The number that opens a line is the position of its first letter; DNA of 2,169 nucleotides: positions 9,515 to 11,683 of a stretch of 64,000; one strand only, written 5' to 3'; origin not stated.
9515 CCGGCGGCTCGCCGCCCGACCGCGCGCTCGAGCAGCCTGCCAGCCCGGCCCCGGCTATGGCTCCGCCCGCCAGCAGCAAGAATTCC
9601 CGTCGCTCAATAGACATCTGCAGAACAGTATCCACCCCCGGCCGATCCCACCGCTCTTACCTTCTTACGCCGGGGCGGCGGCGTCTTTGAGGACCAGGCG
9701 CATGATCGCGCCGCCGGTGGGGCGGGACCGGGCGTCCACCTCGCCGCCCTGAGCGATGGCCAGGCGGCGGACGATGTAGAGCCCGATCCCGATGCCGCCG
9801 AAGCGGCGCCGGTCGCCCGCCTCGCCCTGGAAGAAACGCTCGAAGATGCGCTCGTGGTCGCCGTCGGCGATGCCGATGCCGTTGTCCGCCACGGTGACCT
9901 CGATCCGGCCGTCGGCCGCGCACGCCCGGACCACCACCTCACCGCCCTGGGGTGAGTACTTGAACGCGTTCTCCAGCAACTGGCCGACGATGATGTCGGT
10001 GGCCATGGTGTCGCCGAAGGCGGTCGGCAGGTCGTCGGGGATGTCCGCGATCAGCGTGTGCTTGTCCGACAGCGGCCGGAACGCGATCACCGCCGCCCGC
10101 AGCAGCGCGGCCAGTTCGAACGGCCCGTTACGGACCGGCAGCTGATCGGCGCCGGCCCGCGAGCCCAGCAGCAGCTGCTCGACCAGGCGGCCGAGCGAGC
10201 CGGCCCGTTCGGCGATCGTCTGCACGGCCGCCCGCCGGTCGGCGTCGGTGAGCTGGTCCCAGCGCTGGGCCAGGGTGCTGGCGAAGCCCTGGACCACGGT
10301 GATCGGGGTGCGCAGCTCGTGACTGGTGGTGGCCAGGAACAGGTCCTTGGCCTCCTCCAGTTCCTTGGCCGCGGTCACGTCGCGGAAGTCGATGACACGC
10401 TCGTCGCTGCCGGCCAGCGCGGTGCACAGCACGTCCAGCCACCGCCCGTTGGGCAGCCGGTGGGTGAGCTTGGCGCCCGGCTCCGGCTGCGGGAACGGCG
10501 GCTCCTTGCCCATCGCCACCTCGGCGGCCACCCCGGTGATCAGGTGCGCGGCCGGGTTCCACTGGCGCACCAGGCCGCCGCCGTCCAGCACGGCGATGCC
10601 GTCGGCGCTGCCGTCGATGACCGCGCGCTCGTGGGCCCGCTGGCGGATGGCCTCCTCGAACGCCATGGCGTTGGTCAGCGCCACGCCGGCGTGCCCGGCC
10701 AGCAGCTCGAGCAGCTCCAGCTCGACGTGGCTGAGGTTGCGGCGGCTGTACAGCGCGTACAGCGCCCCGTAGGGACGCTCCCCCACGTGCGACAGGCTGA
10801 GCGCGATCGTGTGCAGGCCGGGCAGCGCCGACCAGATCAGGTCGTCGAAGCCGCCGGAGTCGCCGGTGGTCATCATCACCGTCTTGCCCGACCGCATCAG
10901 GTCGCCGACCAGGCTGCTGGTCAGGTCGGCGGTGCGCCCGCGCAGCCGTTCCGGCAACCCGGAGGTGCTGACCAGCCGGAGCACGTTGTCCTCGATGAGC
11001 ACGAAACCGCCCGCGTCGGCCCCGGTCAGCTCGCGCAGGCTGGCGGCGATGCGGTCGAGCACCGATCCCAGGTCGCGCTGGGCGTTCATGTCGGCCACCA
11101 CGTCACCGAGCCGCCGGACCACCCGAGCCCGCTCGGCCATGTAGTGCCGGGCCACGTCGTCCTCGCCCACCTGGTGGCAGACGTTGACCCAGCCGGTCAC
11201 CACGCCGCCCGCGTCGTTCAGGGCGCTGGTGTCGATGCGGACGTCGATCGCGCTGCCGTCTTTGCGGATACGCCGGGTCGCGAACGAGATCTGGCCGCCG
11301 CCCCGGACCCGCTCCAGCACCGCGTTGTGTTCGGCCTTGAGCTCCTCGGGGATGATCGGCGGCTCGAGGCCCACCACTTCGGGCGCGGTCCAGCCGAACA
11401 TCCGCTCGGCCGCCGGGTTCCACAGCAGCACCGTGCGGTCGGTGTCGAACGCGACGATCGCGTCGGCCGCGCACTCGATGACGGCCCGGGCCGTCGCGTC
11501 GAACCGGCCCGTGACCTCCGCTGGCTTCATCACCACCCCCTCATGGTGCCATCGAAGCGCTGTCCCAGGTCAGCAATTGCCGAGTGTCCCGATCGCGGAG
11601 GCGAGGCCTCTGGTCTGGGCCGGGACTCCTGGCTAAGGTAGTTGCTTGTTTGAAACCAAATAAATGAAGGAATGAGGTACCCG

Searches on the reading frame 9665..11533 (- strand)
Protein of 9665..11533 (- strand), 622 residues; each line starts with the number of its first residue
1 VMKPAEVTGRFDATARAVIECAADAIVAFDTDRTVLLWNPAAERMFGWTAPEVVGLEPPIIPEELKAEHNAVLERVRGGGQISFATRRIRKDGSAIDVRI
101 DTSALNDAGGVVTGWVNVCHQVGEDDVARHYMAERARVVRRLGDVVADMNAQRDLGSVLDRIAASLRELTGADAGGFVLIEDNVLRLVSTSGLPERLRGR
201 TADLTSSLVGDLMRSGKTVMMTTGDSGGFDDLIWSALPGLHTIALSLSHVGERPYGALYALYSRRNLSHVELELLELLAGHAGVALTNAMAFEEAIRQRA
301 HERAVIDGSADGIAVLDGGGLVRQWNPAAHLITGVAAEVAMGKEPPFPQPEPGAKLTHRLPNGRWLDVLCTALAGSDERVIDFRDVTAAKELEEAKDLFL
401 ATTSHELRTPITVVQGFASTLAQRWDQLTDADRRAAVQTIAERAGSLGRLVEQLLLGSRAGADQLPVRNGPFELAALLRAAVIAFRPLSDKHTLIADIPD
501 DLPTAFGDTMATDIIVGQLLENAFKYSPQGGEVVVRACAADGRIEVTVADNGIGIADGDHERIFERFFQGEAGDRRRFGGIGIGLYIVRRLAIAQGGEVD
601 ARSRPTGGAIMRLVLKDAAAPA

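Call 67: search_protein_families(library=pfam, proteins=[window:9665-11533:-], max_evalue=0.001)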
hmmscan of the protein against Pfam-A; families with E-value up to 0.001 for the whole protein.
window:9665-11533:- (622 aa): 10 families
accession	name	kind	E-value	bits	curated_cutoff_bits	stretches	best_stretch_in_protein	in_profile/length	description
PF02518.31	HATPase_c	-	1.1e-23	84.2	26.4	1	513-617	7-109/111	Histidine kinase-, DNA gyrase B-, and HSP90-like ATPase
PF00989.32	PAS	-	1.1e-22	80.7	22.6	2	16-121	4-112/113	PAS fold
PF13188.13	PAS_8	-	5.2e-16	58.3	21.8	2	16-56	4-41/65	PAS domain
PF00512.31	HisKA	-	2.1e-14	53.8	26.9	1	395-461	1-64/66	His Kinase A (phospho-acceptor) domain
PF08448.16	PAS_4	-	7.3e-12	45.9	23.1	1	24-124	6-107/110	PAS fold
PF13185.12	GAF_2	-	6.8e-11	43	28.6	1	153-286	2-135/136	GAF domain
PF13426.13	PAS_9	-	7e-09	36.3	27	1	29-120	6-99/103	PAS domain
PF01590.32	GAF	-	3.1e-08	34.6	22.4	1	154-286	1-133/133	GAF domain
PF08447.18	PAS_3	-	3.9e-07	30.7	25.6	1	36-117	2-87/89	PAS fold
PF12860.13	PAS_7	-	0.00087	19.9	27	0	23-50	5-32/115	PAS fold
